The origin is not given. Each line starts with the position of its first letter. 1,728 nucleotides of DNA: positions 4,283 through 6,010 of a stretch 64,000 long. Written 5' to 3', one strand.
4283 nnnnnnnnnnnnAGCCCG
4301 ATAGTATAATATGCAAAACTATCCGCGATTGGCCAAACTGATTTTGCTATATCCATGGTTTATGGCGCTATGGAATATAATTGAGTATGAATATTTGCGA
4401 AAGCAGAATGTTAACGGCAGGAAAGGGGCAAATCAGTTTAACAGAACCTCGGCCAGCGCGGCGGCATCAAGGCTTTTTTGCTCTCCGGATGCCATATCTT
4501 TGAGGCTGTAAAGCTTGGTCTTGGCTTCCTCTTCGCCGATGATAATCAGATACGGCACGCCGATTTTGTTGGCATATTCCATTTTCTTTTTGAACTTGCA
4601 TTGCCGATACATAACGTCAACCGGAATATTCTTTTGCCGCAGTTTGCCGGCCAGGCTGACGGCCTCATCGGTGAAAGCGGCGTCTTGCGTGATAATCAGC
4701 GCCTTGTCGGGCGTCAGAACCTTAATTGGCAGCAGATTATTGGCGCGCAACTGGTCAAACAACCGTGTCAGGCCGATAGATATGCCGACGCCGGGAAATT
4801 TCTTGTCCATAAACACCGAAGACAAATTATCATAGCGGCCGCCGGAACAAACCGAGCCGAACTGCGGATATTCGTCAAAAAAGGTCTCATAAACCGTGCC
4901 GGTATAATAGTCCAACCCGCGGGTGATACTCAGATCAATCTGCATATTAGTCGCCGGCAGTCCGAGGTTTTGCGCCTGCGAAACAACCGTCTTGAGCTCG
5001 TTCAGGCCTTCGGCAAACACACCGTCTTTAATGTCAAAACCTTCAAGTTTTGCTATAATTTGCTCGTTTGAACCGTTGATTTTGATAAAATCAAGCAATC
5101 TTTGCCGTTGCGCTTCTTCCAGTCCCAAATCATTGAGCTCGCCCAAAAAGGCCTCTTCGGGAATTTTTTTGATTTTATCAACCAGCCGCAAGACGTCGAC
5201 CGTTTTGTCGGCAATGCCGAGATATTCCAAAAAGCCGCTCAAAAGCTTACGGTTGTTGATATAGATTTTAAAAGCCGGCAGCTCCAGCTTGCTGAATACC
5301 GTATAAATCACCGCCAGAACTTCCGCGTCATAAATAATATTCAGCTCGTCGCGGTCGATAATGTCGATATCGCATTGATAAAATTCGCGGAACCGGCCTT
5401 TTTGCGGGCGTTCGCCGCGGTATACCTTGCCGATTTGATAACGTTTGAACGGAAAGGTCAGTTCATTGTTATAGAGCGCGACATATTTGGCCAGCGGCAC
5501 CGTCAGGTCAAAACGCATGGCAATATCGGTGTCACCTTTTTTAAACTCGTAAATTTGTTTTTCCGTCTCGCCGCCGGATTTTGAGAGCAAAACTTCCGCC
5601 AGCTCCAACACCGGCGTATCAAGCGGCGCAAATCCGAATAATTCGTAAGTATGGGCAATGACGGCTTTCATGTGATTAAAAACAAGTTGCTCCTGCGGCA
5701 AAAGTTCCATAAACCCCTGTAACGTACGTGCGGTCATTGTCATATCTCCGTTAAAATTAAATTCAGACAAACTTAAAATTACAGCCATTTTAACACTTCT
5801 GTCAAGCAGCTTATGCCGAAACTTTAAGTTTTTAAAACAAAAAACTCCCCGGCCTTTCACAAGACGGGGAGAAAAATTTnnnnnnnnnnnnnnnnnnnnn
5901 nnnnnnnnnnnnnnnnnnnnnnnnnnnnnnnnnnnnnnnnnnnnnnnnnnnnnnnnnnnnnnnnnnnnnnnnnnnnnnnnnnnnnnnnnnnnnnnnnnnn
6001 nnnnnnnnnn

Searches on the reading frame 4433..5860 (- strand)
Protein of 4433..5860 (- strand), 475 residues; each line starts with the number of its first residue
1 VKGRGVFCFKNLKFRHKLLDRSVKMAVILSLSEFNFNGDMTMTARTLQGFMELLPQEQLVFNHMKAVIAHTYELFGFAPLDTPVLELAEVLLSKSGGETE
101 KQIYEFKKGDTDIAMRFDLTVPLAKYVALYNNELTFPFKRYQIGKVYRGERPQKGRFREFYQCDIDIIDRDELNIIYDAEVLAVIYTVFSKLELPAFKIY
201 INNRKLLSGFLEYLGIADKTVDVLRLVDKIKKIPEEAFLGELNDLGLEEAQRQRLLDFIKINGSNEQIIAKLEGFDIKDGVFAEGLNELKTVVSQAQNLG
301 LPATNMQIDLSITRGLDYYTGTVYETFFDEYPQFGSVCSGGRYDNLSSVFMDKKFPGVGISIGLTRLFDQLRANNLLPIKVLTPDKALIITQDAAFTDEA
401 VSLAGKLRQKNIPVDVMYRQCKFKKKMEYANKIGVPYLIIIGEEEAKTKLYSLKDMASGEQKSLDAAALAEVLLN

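Call 61: search_protein_families(library=pfam, proteins=[window:4433-5860:-], max_evalue=0.00001)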
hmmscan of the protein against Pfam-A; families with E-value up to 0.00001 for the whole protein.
window:4433-5860:- (475 aa): 3 families
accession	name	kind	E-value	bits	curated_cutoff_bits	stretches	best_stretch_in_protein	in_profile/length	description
PF13393.11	tRNA-synt_His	-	1.7e-38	133.1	25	1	49-367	1-308/308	Histidyl-tRNA synthetase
PF03129.25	HGTP_anticodon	-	2.3e-17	63.4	21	1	388-474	3-92/94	Anticodon binding domain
PF00587.30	tRNA-synt_2b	-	1.8e-07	31.8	29.3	1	131-316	31-110/179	tRNA synthetase class II core domain (G, H, P, S and T)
